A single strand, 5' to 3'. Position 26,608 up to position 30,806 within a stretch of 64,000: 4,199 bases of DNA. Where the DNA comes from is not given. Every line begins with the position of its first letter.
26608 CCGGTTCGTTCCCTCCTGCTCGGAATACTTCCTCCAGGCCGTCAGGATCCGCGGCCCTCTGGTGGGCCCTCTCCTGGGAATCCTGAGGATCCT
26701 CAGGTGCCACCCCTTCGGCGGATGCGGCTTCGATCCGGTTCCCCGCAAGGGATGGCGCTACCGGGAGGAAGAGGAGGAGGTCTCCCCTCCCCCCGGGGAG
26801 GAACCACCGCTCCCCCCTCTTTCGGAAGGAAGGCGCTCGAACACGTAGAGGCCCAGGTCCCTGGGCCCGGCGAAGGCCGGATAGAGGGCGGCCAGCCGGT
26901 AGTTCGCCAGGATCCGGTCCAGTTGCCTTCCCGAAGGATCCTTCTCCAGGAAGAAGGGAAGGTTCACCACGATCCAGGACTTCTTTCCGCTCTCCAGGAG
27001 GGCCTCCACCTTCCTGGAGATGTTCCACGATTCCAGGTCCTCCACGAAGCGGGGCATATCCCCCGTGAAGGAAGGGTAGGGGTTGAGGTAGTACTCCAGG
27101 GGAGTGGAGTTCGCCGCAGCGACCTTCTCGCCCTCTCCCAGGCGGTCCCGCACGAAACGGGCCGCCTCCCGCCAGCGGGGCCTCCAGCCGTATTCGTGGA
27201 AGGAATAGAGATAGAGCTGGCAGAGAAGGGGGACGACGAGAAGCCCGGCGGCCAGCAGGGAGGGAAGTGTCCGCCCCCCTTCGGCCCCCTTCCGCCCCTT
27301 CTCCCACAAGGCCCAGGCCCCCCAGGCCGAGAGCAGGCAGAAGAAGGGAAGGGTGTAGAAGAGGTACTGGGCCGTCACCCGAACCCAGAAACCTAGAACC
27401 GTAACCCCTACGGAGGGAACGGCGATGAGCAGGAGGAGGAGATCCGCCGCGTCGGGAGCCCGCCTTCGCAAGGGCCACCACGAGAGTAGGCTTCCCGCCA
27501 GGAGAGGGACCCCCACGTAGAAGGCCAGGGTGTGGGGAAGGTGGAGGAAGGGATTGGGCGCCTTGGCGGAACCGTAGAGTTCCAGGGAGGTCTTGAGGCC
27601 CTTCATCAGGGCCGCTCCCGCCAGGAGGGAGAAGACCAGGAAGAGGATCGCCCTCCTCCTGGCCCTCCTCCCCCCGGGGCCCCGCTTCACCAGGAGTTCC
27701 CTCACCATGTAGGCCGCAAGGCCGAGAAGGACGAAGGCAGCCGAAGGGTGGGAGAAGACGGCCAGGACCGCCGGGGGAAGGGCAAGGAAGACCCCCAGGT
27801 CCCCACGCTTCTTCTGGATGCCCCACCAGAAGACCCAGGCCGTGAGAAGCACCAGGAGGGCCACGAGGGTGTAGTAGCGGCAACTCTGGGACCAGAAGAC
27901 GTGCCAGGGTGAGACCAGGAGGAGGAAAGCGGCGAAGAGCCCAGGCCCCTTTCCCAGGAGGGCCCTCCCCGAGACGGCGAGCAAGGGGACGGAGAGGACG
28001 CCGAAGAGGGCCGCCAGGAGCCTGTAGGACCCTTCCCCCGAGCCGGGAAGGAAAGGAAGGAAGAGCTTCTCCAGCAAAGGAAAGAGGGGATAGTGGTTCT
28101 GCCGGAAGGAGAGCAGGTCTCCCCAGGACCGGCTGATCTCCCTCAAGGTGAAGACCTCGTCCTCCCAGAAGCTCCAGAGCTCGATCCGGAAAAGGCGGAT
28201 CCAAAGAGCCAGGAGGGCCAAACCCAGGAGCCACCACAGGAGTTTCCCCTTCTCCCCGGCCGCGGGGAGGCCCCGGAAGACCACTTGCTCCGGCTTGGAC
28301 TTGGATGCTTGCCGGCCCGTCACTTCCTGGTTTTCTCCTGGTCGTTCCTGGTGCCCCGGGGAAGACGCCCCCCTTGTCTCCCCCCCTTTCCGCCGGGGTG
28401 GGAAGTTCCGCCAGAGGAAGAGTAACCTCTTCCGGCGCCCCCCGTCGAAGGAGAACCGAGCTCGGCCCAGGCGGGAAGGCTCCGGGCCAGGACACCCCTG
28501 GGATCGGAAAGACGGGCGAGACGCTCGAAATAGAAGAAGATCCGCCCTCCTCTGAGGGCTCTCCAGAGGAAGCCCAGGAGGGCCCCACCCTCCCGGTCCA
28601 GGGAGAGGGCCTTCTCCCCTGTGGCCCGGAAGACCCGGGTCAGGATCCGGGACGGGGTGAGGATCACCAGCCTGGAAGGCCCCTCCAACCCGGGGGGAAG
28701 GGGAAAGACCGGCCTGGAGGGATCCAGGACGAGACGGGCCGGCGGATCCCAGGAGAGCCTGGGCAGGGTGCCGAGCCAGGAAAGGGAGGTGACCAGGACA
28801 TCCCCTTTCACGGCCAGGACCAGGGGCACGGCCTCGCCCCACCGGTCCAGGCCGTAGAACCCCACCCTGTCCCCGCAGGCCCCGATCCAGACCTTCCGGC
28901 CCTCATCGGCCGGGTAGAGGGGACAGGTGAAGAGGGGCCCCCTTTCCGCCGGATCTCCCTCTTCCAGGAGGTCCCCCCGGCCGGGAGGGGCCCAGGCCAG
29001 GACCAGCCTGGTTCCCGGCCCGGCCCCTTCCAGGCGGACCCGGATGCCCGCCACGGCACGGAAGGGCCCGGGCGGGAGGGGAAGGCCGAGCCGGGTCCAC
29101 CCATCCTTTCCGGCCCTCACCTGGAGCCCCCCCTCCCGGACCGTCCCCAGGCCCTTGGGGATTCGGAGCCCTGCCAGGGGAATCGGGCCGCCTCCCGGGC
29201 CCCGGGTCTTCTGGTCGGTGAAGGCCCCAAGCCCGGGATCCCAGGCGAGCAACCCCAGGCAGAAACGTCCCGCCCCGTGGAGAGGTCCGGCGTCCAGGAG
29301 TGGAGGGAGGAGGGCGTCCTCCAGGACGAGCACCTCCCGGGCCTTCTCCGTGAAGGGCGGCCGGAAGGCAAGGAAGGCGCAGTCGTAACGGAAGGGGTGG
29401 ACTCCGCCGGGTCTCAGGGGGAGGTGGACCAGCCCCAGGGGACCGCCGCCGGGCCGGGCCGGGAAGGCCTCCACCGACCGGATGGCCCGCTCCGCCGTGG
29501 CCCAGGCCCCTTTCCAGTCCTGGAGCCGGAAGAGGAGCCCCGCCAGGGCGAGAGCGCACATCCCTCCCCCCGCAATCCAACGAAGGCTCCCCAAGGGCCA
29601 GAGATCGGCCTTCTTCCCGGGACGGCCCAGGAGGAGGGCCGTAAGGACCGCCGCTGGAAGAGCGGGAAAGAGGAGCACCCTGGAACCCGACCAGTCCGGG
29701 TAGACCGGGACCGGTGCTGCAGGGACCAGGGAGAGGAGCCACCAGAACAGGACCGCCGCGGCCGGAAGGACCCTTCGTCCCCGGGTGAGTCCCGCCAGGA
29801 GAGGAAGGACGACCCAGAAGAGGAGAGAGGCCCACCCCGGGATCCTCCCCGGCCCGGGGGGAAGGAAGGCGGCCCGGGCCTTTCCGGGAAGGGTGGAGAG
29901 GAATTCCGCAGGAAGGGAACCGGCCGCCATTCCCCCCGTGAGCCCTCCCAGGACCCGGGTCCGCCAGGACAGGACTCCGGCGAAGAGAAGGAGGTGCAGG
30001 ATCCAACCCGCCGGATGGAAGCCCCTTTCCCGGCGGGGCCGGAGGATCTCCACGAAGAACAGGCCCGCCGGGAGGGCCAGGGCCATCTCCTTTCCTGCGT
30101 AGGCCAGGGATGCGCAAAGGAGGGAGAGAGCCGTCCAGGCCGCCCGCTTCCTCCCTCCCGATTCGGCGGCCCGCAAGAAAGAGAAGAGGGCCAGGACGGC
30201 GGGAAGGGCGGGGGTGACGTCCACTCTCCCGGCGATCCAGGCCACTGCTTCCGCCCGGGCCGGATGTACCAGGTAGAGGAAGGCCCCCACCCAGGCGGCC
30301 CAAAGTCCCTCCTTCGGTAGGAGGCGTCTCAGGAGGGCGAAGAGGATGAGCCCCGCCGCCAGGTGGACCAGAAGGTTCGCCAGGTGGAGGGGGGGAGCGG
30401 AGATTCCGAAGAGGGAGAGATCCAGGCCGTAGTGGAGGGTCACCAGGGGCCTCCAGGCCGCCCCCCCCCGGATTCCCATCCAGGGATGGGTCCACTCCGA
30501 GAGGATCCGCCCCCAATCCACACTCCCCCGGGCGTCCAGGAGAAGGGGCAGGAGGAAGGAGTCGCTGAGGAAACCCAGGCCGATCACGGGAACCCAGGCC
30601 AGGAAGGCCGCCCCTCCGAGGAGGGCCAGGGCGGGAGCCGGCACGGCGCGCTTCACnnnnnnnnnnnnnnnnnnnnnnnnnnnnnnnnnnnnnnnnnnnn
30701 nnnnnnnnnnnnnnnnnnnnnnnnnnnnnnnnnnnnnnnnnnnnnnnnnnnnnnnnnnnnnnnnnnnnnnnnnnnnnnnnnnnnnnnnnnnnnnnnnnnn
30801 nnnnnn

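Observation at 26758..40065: Divergent 13-kb array of six translationally coupled GT-C-type membrane glycosyltransferase paralogues (3 PMT/ArnT-like, 3 YfhO-like)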

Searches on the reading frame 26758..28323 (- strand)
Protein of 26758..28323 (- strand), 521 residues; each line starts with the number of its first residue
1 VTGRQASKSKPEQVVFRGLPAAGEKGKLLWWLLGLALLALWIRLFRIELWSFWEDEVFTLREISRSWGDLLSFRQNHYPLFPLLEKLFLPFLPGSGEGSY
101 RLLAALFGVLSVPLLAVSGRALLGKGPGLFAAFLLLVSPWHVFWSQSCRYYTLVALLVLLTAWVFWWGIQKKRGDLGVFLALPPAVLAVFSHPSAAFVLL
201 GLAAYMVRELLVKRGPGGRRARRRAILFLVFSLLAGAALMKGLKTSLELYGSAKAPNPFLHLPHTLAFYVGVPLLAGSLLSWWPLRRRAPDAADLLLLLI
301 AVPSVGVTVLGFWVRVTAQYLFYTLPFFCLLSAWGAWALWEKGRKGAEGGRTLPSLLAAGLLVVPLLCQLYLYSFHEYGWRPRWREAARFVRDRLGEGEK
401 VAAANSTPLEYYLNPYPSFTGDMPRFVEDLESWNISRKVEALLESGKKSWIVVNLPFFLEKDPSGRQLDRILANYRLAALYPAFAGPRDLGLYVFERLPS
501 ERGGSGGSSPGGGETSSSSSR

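Call 3: search_protein_families(library=pfam, proteins=[window:26758-28323:-], max_evalue=0.01)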
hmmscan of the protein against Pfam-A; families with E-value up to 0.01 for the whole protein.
window:26758-28323:- (521 aa): 1 family
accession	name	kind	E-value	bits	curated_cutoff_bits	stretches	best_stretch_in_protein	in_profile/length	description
PF13231.12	PMT_2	-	1.3e-07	32.4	26.1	1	78-209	3-132/160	Dolichyl-phosphate-mannose-protein mannosyltransferase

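Call 6: search_protein_families(library=ncbifam, proteins=[window:26758-28323:-], max_evalue=0.1)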
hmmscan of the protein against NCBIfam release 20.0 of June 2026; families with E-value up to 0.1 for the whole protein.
window:26758-28323:- (521 aa): 3 families
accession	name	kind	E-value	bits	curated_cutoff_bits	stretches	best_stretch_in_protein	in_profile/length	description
TIGR03663.1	TIGR03663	subfamily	3.8e-06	26.2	126.25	1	36-192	8-163/435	flippase activity-associated protein Agl23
NF053819.1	EF0750_LPXTG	subfamily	0.037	14.5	47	0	10-46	68-100/105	EF2685/EF0750 family sortase-dependent surface protein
NF051875.1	glycan_WsfD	subfamily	0.084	11.6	80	0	152-239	154-237/452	glycan biosynthesis hexose transferase WsfD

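Call 13: search_solved_structures(query=window:26758-28323:-, max_evalue=10)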
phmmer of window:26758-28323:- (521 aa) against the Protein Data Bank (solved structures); distinct sequences matched with E-value up to 10: 1.
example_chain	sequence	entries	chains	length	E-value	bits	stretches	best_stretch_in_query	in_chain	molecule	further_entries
8zfh_B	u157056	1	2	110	0.2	13.4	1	438-492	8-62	ORF1ab polyprotein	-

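Call 75: search_protein_families(library=pfam, proteins=[L011:3939-5801:-, L011:3-1655:-, L011:1730-3949:+], max_evalue=0.05)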
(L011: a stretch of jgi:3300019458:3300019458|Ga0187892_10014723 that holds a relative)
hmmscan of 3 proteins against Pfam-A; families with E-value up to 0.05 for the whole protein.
L011:3939-5801:- (620 aa): 0 families

L011:3-1655:- (551 aa): 1 family
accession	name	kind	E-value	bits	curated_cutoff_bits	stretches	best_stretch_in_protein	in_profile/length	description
PF09586.16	YfhO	-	0.0015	17.4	28.5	1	130-197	101-170/835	Bacterial membrane protein YfhO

L011:1730-3949:+ (739 aa): 0 families

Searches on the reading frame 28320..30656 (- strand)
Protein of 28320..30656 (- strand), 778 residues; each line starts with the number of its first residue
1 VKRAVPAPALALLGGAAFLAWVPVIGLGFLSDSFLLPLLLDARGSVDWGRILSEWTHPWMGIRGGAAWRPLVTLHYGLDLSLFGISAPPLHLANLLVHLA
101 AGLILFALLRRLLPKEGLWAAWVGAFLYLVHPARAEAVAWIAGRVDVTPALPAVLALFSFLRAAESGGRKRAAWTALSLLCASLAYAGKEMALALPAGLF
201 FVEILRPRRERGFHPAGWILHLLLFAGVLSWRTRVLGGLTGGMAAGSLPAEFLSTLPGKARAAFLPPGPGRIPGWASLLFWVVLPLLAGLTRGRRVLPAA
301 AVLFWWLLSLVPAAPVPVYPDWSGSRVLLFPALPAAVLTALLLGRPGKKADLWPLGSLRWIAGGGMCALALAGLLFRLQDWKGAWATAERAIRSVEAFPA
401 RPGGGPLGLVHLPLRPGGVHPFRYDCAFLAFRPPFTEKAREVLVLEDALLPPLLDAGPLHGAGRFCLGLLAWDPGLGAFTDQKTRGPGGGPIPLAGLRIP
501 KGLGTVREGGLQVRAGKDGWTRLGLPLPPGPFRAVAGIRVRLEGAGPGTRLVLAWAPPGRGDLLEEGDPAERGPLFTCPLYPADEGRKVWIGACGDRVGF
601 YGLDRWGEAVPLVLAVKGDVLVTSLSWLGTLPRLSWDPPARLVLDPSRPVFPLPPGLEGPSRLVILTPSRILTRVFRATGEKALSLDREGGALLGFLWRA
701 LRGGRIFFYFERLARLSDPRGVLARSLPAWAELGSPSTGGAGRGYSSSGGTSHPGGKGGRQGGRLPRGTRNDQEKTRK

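Call 3: search_protein_families(library=pfam, proteins=[window:28320-30656:-], max_evalue=0.01)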
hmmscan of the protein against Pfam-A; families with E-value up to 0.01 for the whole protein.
window:28320-30656:- (778 aa): 0 families

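Call 6: search_protein_families(library=ncbifam, proteins=[window:28320-30656:-], max_evalue=0.1)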
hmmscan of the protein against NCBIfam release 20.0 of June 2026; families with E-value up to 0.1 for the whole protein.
window:28320-30656:- (778 aa): 2 families
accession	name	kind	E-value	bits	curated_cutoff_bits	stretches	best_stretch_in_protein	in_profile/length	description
NF008615.1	PRK11594.1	equivalog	0.019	15.2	82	1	81-120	8-42/67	p-hydroxybenzoic acid efflux pump operon protein AaeX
NF009101.0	PRK12445.1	subfamily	0.093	11.2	1026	0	58-97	209-249/505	lysine--tRNA ligase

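Call 75: search_protein_families(library=pfam, proteins=[L011:3939-5801:-, L011:3-1655:-, L011:1730-3949:+], max_evalue=0.05)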
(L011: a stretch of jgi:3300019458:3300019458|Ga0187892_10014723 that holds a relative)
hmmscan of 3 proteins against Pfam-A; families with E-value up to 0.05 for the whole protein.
L011:3939-5801:- (620 aa): 0 families

L011:3-1655:- (551 aa): 1 family
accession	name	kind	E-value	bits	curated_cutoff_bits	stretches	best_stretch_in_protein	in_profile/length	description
PF09586.16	YfhO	-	0.0015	17.4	28.5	1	130-197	101-170/835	Bacterial membrane protein YfhO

L011:1730-3949:+ (739 aa): 0 families

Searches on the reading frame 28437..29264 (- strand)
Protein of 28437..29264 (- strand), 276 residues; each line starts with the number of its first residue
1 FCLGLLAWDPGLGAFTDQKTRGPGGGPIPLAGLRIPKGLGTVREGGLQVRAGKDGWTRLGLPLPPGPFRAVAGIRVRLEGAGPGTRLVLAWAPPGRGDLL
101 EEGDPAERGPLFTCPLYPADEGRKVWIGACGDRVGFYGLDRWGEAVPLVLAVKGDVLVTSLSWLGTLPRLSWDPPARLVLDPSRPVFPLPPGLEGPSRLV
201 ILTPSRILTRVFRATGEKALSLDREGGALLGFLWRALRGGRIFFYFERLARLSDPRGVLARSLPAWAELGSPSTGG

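Call 84: search_solved_structures(query=A9, max_evalue=10)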
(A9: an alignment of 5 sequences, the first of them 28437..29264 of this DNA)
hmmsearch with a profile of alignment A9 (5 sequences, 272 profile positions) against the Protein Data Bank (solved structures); distinct sequences matched with E-value up to 10: 6.
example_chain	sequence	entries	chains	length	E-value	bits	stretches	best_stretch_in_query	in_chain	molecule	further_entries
9fks_c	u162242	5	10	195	0.76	12.5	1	44-92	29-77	Ubiquinol-cytochrome c reductase iron-sulfur subunit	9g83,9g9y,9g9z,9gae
2yiu_C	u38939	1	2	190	0.78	12.4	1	44-92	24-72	UBIQUINOL-CYTOCHROME C REDUCTASE IRON-SULFUR SUBUNIT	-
10op_G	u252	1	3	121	1.2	11.9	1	112-146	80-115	545S Heavy Chain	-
9ojm_U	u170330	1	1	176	1.7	11.4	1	4-81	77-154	Small ribosomal subunit protein mS26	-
2yt4_A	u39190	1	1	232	1.7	11.3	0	112-146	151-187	Protein DGCR8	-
6nu2_AU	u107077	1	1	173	1.8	11.3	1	4-81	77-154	28S ribosomal protein S26, mitochondrial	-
